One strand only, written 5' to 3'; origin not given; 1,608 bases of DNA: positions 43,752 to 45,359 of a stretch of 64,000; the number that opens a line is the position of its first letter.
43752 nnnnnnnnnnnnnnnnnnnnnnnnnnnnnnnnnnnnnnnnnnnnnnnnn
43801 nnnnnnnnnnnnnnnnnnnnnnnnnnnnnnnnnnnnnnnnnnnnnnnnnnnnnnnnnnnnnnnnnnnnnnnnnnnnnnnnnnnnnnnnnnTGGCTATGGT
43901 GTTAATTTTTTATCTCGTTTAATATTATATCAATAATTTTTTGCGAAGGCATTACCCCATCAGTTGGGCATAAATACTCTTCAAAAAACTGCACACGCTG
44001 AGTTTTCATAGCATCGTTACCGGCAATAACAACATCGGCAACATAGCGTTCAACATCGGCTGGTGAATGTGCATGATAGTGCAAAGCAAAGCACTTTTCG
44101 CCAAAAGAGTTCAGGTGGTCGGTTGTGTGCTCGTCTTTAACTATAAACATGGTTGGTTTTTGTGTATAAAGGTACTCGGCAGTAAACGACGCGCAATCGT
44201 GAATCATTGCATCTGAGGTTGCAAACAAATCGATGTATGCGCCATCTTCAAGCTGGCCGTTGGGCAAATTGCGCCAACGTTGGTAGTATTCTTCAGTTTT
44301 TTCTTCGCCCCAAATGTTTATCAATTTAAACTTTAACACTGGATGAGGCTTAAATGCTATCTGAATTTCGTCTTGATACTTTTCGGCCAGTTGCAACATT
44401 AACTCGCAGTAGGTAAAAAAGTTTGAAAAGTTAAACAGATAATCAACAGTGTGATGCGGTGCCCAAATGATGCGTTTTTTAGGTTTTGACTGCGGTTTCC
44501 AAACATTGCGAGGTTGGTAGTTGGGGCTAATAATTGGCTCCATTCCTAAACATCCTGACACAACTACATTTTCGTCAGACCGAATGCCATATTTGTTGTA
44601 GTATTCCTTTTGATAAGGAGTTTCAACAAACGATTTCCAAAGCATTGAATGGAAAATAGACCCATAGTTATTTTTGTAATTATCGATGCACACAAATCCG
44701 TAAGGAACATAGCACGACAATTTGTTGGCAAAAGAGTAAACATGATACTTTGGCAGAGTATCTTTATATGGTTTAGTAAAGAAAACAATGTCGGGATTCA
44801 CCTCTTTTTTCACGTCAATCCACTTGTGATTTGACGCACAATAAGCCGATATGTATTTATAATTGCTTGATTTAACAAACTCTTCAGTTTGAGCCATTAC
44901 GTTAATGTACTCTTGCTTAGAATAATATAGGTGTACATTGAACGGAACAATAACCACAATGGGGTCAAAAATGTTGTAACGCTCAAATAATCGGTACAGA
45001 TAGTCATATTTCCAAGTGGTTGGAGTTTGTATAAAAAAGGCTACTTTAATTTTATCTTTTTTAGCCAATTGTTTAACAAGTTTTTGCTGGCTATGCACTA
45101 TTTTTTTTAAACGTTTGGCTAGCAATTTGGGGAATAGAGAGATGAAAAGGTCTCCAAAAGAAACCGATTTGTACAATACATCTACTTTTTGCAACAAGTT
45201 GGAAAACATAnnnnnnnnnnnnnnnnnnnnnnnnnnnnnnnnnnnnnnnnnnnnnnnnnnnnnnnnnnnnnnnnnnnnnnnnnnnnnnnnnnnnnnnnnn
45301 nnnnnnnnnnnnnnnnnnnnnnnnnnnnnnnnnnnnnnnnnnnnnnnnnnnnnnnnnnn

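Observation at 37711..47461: Nine-gene operon with teichoic-acid-type (polyol-phosphate) chemistry in a diderm Bacteroidota genome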

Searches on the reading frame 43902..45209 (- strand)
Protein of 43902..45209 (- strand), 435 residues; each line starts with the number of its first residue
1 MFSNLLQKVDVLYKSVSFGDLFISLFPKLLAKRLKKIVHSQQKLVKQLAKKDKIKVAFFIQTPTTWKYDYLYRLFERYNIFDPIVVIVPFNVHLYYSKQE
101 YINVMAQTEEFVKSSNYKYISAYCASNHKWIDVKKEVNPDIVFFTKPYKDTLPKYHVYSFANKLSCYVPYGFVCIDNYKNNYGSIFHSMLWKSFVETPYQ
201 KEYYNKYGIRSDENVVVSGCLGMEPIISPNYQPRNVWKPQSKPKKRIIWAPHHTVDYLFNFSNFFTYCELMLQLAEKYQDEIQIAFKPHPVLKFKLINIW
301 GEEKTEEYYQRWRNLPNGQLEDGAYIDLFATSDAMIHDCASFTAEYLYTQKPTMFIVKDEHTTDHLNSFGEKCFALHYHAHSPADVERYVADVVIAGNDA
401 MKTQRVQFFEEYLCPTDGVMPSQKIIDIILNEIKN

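Call 4: search_protein_families(library=pfam, proteins=[window:43902-45209:-], max_evalue=0.01)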
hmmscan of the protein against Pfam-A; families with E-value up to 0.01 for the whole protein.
window:43902-45209:- (435 aa): 1 family
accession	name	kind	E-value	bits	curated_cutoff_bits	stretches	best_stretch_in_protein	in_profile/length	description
PF04464.20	Glyphos_transf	-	4.7e-06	26.2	22.1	1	244-430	192-366/367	CDP-Glycerol:Poly(glycerophosphate) glycerophosphotransferase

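Call 5: search_protein_families(library=ncbifam, proteins=[window:43902-45209:-], max_evalue=0.01)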
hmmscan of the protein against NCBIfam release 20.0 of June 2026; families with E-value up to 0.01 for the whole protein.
window:43902-45209:- (435 aa): 1 family
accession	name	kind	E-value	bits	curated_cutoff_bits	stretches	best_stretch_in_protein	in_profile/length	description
NF046086.1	BFO_1060_trans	domain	2.4e-05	23.6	200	1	199-419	148-351/365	BFO_1060 family glycosyltransferase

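Call 48: search_protein_representatives(protein=window:43902-45209:-)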
Query: 435 residues. Proteins with E-value up to 0.001 (for the whole library): 2791; up to 1e-10: 2105; up to 1e-30: 857. The best 150 are listed.
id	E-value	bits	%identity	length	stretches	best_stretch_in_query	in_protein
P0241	2.1e-162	557.4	56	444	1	10-432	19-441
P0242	7.9e-125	433.6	53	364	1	77-431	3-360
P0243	5.7e-102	358.3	44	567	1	31-431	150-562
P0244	6.6e-98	344.9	43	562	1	33-429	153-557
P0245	3.0e-94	332.8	40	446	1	45-429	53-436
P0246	3.8e-93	329.2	42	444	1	33-433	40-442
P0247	4.3e-93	329.0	44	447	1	30-435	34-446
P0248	8.9e-92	324.7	39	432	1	28-432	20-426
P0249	2.4e-91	323.2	39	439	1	33-433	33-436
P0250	9.9e-89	314.6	40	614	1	36-433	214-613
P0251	1.0e-87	311.3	41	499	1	38-435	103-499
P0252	1.3e-87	310.9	39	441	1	34-432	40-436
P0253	2.6e-87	310.0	49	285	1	153-429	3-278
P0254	2.9e-87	309.8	41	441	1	43-434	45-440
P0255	1.2e-86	307.8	40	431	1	42-433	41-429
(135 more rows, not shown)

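Call 52: search_solved_structures(query=A3, max_evalue=1, show_alignments=1)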
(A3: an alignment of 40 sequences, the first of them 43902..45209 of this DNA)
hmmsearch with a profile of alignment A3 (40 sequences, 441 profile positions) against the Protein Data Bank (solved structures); distinct sequences matched with E-value up to 1: 2.
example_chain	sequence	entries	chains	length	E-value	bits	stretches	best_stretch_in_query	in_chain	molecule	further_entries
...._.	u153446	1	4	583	3.6e-07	32.4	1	183-362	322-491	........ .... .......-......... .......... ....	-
5ikj_A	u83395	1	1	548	0.17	13.7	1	86-188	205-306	Cryptic loci regulator 2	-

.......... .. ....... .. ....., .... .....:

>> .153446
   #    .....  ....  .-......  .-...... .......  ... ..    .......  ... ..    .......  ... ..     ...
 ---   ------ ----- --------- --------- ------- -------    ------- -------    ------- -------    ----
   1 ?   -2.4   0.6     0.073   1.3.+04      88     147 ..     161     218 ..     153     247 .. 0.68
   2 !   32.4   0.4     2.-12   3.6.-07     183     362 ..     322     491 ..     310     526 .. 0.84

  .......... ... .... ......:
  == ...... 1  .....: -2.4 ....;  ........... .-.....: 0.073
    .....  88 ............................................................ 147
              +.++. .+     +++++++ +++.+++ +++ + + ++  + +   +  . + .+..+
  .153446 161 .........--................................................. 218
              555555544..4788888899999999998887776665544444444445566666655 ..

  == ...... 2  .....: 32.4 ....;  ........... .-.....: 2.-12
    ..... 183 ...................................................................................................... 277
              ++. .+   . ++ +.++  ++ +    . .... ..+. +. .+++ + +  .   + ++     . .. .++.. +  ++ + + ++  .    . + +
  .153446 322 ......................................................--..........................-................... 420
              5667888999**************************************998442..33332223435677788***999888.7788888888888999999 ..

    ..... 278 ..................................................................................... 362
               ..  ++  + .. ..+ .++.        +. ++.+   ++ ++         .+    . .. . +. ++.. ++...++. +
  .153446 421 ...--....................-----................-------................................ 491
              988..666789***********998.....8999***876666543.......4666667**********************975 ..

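Call 61: predict_structure(alignment_id=A3)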
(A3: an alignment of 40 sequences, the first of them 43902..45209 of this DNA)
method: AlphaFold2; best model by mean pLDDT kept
length: 435 residues; sequences in the alignment: 40
mean_pLDDT: 91.6   pTM: 0.89
mean pLDDT of the five models: 91.6, 91.4, 91.1, 90.8, 90.6
residues with pLDDT >= 90: 341; 70-90: 62; 50-70: 21; < 50: 11
segments of 3 or more residues with pLDDT < 50: 1-8
pLDDT, mean of each block of 10 residues (from residue 1): 45 54 78 93 96 98 93 98 96 74 93 97 93 96 93 92 94 91 92 97 94 93 93 95 98 80 93 98 96 92 97 98 89 95 94 96 94 98 98 98 98 94 98 90
secondary structure, 60 per line:
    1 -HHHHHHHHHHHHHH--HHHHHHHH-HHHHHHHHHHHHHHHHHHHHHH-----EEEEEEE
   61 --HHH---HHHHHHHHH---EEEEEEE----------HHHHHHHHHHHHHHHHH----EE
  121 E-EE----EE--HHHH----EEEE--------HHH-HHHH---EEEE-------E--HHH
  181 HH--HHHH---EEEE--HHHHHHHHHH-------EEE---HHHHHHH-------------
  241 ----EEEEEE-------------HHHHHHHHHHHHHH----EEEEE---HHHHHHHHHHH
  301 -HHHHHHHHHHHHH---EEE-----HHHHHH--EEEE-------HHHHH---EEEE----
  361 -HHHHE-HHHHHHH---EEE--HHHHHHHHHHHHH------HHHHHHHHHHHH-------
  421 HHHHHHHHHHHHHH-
elements in order: H2-15 H18-25 H27-48 E54-60 H69-77 E81-87 H98-114 E119-121 H133-136 E141-144 H157-160 E164-167 H178-182 H185-188 E192-195 H198-207 E215-217 H221-227 E245-250 H264-277 E282-286 H290-300 H302-314 E318-320 H326-331 E334-337 H345-349 E353-356 H362-365 H368-374 E378-380 H383-395 H402-413 H421-434

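Call 64: fold_search(model_id=the predicted structure, library=pdb)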
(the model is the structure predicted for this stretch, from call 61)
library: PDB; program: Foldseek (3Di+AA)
matches with E <= 10: 1492; with E <= 0.001: 182
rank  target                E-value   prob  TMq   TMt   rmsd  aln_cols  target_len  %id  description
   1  3beo_A                7.2e-11  1.00  0.53  0.61   6.3       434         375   13  A Structural Basis for the allosteric regulation of non-hydrolyzing UDP-GlcNAc 2-epimerases (released 2008-02-19)
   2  4fkz_B                9.7e-11  1.00  0.54  0.61   6.4       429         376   13  Crystal structure of Bacillus subtilis UDP-GlcNAc 2-epimerase in complex with UDP-GlcNAc and UDP (released 2013-05-08)
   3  1o6c_B                1.6e-10  1.00  0.54  0.62   6.1       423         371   13  Crystal structure of UDP-N-acetylglucosamine 2-epimerase (released 2003-11-25)
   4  5enz_B                1.8e-10  1.00  0.50  0.56   7.1       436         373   15  S. aureus MnaA-UDP co-structure (released 2016-04-27)
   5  1v4v_A                4.0e-10  1.00  0.49  0.55   6.9       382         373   14  Crystal Structure Of UDP-N-Acetylglucosamine 2-Epimerase From Thermus Thermophilus HB8 (released 2003-12-02)
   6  4fkz_A                5.6e-10  1.00  0.56  0.63   6.2       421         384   12  Crystal structure of Bacillus subtilis UDP-GlcNAc 2-epimerase in complex with UDP-GlcNAc and UDP (released 2013-05-08)
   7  3ot5_D                6.0e-10  1.00  0.52  0.60   6.8       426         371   14  2.2 Angstrom Resolution Crystal Structure of putative UDP-N-acetylglucosamine 2-epimerase from Listeria monocytogenes (released 2010-09-22)
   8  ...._D                6.7e-10  1.00  0.50  0.40   9.0       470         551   14  S. aureus TarL H300N in complex with CDP-ribitol (single tetramer) (released 2024-04-03)
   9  5enz_A                7.6e-10  1.00  0.54  0.63   6.4       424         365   15  S. aureus MnaA-UDP co-structure (released 2016-04-27)
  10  8ahe_A                8.0e-10  1.00  0.54  0.63   6.8       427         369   13  PAC-FragmentDEL: Photoactivated covalent capture of DNA encoded fragments for hit discovery (released 2022-09-14)
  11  9cm8_A                1.0e-09  1.00  0.54  0.62   6.3       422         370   13  UDP-GlcNAc 2-epimerase MnaA of Paenibacillus alvei (released 2024-10-02)
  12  3ot5_A                1.3e-09  1.00  0.54  0.61   6.2       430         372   15  2.2 Angstrom Resolution Crystal Structure of putative UDP-N-acetylglucosamine 2-epimerase from Listeria monocytogenes (released 2010-09-22)
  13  1f6d_D                1.4e-09  1.00  0.51  0.59   7.5       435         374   14  THE STRUCTURE OF UDP-N-ACETYLGLUCOSAMINE 2-EPIMERASE FROM E. COLI. (released 2000-12-13)
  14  3ot5_C                1.6e-09  1.00  0.52  0.58   6.6       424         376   14  2.2 Angstrom Resolution Crystal Structure of putative UDP-N-acetylglucosamine 2-epimerase from Listeria monocytogenes (released 2010-09-22)
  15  1f6d_C                1.8e-09  1.00  0.51  0.59   6.8       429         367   13  THE STRUCTURE OF UDP-N-ACETYLGLUCOSAMINE 2-EPIMERASE FROM E. COLI. (released 2000-12-13)
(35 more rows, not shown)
